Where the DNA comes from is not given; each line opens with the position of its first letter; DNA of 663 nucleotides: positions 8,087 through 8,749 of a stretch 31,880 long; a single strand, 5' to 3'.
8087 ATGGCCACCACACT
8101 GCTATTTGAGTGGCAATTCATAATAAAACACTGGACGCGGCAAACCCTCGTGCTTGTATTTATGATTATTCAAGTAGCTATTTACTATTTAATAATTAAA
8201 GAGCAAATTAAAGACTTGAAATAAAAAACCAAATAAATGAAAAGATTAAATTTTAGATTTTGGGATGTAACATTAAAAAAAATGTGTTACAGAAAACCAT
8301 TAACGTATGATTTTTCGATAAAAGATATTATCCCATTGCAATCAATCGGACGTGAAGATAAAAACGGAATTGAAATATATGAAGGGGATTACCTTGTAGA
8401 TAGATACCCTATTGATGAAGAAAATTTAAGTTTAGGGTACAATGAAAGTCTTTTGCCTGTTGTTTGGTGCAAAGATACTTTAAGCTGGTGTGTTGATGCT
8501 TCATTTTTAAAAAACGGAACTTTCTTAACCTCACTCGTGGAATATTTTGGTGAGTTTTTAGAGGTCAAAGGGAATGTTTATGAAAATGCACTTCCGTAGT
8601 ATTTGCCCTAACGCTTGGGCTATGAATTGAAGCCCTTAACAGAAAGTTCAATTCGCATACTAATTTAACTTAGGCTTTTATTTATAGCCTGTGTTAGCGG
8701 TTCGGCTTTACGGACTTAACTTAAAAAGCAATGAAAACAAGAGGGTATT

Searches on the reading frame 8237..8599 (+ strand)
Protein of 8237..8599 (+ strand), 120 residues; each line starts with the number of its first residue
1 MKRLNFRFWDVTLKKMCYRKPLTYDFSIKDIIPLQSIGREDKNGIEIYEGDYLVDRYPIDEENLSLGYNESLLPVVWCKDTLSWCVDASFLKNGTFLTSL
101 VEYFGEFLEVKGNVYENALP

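Call 9: search_protein_families(library=pfam, proteins=[window:8237-8599:+], max_evalue=0.01)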
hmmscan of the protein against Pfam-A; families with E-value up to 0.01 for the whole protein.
window:8237-8599:+ (120 aa): 1 family
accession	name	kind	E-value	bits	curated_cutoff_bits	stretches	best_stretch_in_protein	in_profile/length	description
PF09643.15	YopX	-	2.7e-08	34.3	22.4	1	34-118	51-124/128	YopX protein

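Call 76: search_protein_families(library=phrogs, proteins=[window:8237-8599:+], max_evalue=0.00001)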
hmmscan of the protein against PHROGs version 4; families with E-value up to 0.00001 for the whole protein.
window:8237-8599:+ (120 aa): 1 family
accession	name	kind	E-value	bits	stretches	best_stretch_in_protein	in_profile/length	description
phrog_98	-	unknown function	4.7e-16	59.9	1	1-117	25-146/208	-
